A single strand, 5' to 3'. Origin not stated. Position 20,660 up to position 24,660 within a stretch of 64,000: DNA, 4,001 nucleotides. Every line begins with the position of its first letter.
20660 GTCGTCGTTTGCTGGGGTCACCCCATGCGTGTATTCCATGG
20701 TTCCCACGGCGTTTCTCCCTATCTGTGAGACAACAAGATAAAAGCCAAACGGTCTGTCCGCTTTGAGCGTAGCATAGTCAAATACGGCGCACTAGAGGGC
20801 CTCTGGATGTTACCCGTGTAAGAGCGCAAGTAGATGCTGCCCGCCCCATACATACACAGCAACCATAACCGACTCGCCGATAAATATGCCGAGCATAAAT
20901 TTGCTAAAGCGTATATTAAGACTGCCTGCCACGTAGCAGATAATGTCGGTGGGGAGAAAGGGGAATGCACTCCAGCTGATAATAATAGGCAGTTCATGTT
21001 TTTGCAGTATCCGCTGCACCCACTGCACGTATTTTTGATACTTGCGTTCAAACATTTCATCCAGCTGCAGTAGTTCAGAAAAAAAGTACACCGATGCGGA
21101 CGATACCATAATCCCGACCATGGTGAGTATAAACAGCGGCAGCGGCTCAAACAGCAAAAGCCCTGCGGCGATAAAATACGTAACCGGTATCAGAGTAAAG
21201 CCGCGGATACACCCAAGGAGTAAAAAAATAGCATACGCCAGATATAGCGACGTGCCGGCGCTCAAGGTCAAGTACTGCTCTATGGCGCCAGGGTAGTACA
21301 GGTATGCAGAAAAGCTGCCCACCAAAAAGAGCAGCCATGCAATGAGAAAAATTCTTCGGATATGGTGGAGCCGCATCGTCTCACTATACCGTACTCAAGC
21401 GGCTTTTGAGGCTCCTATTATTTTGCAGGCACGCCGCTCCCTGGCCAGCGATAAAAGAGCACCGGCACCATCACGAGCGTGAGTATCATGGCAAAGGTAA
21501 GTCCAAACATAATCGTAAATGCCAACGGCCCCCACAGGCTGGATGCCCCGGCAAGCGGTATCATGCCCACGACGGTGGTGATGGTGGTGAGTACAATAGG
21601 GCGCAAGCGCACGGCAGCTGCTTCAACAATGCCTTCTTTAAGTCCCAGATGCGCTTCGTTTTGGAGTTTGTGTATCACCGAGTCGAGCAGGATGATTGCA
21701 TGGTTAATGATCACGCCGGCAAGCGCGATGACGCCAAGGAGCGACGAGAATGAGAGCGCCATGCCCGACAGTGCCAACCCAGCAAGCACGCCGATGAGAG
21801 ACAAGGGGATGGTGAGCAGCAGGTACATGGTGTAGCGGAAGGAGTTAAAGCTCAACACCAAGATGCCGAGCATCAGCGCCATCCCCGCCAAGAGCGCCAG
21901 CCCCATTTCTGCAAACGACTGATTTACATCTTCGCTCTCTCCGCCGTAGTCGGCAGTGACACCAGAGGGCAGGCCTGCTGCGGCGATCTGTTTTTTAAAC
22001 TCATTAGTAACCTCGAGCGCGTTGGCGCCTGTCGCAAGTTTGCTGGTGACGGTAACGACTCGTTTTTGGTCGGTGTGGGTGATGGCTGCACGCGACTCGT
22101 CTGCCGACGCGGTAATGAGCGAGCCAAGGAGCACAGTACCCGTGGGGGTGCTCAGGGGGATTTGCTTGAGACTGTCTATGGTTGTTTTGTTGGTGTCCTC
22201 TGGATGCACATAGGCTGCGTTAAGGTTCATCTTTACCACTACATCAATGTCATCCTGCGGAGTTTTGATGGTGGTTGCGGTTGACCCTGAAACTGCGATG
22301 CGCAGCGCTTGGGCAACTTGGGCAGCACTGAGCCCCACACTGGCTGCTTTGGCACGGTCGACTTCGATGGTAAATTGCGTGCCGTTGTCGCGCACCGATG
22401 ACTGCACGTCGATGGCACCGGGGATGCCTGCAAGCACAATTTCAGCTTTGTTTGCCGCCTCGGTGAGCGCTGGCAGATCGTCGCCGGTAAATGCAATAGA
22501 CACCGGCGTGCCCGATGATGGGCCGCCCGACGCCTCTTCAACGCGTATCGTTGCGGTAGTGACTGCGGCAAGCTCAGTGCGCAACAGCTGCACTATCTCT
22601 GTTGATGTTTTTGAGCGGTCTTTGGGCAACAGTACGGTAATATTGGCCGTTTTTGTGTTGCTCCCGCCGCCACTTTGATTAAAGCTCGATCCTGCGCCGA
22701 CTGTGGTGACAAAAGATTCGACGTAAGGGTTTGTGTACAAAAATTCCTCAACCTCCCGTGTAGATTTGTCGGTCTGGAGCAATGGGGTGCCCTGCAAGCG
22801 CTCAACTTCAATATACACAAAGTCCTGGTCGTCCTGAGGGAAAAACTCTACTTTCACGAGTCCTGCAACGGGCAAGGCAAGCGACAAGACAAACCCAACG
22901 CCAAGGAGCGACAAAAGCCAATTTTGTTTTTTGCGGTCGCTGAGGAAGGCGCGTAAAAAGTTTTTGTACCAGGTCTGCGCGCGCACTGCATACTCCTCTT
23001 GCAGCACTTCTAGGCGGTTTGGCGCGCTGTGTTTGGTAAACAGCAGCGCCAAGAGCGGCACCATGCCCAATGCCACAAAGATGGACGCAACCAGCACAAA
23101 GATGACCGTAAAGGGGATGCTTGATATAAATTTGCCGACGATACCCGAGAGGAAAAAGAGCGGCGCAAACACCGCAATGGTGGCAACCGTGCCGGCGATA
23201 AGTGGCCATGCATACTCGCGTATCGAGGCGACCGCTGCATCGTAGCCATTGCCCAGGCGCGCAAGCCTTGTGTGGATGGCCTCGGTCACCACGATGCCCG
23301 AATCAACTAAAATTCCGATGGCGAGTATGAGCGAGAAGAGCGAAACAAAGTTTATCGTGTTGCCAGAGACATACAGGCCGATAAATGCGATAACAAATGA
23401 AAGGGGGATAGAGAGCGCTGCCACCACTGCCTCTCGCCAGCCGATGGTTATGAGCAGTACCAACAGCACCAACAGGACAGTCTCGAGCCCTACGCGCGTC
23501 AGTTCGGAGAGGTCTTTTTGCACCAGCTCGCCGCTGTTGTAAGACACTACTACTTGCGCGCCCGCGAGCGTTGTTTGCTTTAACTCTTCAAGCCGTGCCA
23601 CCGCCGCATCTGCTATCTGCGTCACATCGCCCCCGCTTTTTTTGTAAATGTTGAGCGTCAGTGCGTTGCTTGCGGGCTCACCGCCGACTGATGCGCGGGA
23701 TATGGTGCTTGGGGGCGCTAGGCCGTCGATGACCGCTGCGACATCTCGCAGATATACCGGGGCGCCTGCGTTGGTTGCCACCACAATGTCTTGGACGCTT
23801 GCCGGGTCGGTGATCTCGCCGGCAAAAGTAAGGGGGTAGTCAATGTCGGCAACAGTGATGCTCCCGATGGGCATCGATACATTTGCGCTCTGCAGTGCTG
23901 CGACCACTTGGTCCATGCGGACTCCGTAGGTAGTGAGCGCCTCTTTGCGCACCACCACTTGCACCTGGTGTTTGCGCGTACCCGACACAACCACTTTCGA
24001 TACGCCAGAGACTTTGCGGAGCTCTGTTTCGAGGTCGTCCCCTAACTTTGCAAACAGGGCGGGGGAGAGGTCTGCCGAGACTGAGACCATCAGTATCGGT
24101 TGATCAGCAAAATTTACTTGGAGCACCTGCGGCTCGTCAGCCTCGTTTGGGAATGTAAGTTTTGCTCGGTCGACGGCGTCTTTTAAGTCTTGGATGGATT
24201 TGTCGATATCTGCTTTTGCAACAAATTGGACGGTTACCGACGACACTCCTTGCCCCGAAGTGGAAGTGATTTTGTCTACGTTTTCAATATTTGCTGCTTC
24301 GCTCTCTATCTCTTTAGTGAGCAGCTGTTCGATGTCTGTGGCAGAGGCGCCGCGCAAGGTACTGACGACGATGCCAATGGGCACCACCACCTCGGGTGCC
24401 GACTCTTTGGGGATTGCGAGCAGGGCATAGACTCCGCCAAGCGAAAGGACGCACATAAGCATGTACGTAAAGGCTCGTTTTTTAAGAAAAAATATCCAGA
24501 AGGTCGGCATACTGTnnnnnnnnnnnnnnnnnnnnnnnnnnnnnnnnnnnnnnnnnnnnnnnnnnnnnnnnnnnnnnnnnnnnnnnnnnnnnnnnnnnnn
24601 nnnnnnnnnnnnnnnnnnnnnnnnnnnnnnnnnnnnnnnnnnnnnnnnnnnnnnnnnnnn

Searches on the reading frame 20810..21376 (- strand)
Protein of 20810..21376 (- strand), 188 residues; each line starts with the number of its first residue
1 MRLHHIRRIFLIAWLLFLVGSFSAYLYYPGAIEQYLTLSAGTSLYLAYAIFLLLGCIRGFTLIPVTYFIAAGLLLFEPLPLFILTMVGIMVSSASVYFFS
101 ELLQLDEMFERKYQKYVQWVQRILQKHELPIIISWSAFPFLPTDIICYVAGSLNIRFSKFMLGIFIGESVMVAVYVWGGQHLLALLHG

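Call 4: search_protein_families(library=pfam, proteins=[window:20810-21376:-], max_evalue=0.01)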
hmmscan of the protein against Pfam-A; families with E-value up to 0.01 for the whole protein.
window:20810-21376:- (188 aa): 1 family
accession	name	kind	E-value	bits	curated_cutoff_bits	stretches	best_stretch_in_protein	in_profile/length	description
PF09335.16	VTT_dom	-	5.3e-19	69.3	33.9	1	63-180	1-122/123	VTT domain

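Call 5: search_protein_families(library=ncbifam, proteins=[window:20810-21376:-], max_evalue=0.01)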
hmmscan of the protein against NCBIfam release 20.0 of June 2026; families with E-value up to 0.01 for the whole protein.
window:20810-21376:- (188 aa): 0 families

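Call 52: search_protein_families(library=padloc, proteins=[window:20810-21376:-], max_evalue=0.01)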
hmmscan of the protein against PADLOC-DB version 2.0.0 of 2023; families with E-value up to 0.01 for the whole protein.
window:20810-21376:- (188 aa): 0 families

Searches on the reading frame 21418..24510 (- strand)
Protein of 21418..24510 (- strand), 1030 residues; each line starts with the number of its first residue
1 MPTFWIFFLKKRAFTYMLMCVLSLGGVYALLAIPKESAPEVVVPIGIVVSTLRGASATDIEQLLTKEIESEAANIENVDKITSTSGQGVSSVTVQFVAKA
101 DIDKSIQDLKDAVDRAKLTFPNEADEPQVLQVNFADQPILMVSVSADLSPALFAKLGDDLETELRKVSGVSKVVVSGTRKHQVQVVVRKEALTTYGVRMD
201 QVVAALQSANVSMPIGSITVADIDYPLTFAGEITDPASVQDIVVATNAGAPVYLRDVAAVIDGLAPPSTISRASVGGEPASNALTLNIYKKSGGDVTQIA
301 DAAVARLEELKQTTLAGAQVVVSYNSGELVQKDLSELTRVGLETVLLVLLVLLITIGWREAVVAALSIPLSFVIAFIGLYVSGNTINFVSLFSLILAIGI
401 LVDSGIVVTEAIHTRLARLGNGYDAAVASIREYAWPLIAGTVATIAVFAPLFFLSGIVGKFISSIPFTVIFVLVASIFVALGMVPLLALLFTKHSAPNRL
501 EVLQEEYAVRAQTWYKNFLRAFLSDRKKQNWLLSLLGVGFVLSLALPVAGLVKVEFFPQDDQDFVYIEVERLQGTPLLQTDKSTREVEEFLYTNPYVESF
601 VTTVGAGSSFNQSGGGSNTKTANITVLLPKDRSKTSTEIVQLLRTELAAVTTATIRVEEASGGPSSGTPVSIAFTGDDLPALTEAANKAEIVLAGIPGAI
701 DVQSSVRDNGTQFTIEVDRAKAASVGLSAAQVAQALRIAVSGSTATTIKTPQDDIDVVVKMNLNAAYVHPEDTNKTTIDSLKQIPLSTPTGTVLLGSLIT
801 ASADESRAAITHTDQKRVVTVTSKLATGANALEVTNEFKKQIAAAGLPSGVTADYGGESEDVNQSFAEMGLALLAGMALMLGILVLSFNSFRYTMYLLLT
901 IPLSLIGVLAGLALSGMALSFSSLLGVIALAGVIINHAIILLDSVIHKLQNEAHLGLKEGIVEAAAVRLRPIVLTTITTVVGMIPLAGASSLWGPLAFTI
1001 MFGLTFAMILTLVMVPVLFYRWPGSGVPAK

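Call 4: search_protein_families(library=pfam, proteins=[window:21418-24510:-], max_evalue=0.01)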
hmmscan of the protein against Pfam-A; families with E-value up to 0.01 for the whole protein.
window:21418-24510:- (1030 aa): 2 families
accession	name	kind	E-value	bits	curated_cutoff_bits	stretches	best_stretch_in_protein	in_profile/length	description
PF00873.25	ACR_tran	-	1e-177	593.4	28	1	7-1020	4-1018/1021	AcrB/AcrD/AcrF family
PF02355.23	SecD_SecF_C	-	0.0015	18.4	20.5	1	866-1014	29-178/189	Protein export membrane protein SecD/SecF, C-terminal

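Call 5: search_protein_families(library=ncbifam, proteins=[window:21418-24510:-], max_evalue=0.01)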
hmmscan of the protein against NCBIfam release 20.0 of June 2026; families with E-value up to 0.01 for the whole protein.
window:21418-24510:- (1030 aa): 14 families
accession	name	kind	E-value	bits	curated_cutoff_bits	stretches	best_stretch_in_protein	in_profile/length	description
NF033617.1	RND_permease_2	subfamily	9.4e-158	527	1250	1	8-1019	4-1004/1009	multidrug efflux RND transporter permease subunit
NF000282.2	RND_permease_1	subfamily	4.7e-100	336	1250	1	7-1020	3-1025/1029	multidrug efflux RND transporter permease subunit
NF007905.0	PRK10614.1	equivalog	1.5e-97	327.5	1774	1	4-1019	3-1005/1025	multidrug efflux RND transporter permease subunit MdtC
TIGR00914.1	2A0601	subfamily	3e-95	319.9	701.45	1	9-1020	10-1033/1051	CusA/CzcA family heavy metal efflux RND transporter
TIGR00915.1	2A0602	subfamily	4.6e-92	309.5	940.35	1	7-1019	4-1025/1050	efflux RND transporter permease subunit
NF007798.0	PRK10503.1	equivalog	1e-84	284.9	1584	1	7-1020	16-1020/1040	MdtB/MuxB family multidrug efflux RND transporter permease subunit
NF007133.0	PRK09579.1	equivalog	7.3e-76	255.5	1763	1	17-1019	16-999/1017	multidrug efflux RND transporter permease subunit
NF007131.0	PRK09577.1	equivalog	4.7e-68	229.9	1768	1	7-1019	4-1019/1045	multidrug efflux RND transporter permease subunit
NF007842.1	PRK10555.1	equivalog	3.1e-61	207.4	1854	1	7-1019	4-1023/1036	multidrug efflux RND transporter permease AcrD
NF000037.1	RND_perm_OqxB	exception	5.5e-52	176.7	2200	1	4-1019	3-1031/1050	multidrug efflux RND transporter permease subunit OqxB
NF011706.2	PRK15127.1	equivalog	3.5e-46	157.6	2150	1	7-1019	4-1026/1049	multidrug efflux RND transporter permease subunit AcrB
NF009583.0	PRK13024.1-3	subfamily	1.6e-06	26.5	721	2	346-528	290-465/755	protein translocase subunit SecDF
TIGR00916.1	2A0604s01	subfamily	5.5e-06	26.2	148.6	1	823-1009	42-228/231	SecD/SecF family protein translocase subunit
TIGR00966.2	transloc_SecF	equivalog_domain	3.8e-05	23.3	160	1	810-1020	72-277/279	protein translocase subunit SecF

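Call 51: search_solved_structures(query=window:21418-24510:-, max_evalue=1e-30)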
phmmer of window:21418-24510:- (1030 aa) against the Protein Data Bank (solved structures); distinct sequences matched with E-value up to 1e-30: 80 (the best 60 are shown).
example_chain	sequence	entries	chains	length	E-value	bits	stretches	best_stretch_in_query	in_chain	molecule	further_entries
6vej_A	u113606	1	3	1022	1.4e-84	288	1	9-1023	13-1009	Probable Resistance-Nodulation-Cell Division (RND) efflux transporter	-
20yy_A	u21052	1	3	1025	4.6e-83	283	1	9-1022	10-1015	Multidrug efflux RND transporter permease subunit MexK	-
9xwg_A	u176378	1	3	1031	4.7e-83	282.9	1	9-1022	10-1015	Multidrug efflux RND transporter permease subunit MexK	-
9lyq_B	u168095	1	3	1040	4.9e-69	236.5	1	8-1020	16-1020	Multidrug resistance protein MdtB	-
4k0e_A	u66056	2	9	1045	1.3e-62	215.2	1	10-1020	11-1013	Heavy metal cation tricomponent efflux pump ZneA(CzcA-like)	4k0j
8f3e_A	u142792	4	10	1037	3.6e-62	213.8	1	7-1019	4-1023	Efflux pump membrane transporter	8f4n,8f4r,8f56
9e9f_B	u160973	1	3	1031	2.3e-59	204.5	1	7-1019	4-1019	Efflux pump membrane transporter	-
8z1u_A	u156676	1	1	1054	2.6e-59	204.3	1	7-1019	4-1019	Efflux pump membrane transporter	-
7wlv_A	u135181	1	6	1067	1.6e-57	198.4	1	7-1019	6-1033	Efflux pump membrane transporter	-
8yr0_A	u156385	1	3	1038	2.4e-57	197.9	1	7-1017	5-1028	Cation/multidrug efflux pump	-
7m4p_A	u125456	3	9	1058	6.9e-57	196.3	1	7-1023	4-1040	Efflux pump membrane transporter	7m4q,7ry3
5lq3_A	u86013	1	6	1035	6.5e-56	193.1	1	4-495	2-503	CmeB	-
5t0o_A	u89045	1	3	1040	6.7e-56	193.1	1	4-495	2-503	CmeB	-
7cz9_A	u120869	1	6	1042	1.2e-54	188.9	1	4-1019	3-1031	Efflux pump membrane transporter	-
8zxs_A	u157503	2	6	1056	1.3e-54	188.9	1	4-1019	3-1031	Efflux pump membrane transporter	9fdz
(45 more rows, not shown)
